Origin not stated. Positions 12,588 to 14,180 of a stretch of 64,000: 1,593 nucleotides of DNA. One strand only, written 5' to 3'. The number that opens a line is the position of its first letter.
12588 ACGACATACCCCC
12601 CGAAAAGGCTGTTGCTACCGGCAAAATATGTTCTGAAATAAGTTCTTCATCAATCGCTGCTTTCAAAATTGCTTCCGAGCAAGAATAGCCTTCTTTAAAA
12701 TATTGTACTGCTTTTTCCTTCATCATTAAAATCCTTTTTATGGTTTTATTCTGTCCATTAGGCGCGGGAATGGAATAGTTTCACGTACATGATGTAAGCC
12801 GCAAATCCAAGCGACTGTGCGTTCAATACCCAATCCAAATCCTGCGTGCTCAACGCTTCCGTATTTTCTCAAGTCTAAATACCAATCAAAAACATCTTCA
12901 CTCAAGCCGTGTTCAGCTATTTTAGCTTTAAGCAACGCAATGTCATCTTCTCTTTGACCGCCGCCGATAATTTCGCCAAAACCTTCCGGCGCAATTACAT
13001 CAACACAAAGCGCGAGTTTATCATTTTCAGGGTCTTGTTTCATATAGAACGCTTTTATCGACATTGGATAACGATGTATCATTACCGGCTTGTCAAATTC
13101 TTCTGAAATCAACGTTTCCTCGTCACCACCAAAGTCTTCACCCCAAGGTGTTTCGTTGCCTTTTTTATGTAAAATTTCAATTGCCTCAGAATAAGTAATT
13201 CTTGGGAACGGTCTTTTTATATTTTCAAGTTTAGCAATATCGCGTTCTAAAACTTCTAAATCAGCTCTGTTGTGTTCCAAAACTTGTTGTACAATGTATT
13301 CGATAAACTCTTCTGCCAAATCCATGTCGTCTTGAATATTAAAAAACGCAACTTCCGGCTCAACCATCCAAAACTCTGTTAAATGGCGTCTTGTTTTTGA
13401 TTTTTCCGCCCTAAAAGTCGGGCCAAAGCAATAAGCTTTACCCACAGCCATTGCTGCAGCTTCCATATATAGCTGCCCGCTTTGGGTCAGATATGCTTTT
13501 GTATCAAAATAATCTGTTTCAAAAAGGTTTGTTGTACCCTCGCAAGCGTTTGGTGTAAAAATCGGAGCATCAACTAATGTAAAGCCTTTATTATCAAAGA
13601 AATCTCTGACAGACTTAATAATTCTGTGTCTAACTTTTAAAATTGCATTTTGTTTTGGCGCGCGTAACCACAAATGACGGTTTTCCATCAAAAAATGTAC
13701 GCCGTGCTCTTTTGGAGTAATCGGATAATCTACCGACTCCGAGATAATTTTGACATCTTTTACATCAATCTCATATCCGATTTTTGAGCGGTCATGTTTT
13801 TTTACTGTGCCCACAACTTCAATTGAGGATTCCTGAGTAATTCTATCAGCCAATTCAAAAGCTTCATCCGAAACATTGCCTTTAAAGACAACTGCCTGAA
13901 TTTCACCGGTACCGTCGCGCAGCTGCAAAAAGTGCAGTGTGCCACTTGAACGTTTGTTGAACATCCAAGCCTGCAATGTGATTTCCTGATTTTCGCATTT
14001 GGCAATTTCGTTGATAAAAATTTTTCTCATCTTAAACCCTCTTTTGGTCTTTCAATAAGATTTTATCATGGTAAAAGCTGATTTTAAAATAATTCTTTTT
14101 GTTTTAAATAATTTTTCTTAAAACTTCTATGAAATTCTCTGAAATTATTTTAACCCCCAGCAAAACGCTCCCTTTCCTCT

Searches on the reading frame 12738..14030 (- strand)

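Call 69: search_protein_families(library=pfam, proteins=[window:12738-14030:-], max_evalue=0.00001)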
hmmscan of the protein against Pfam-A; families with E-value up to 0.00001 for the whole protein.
window:12738-14030:- (430 aa): 2 families
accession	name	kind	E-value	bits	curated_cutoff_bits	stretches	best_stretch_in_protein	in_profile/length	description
PF00152.25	tRNA-synt_2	-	8.4e-73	245.6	25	1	113-423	4-306/308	tRNA synthetases class II (D, K and N)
PF01336.31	tRNA_anti-codon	-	5.3e-17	62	27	1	17-96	1-75/75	OB-fold nucleic acid binding domain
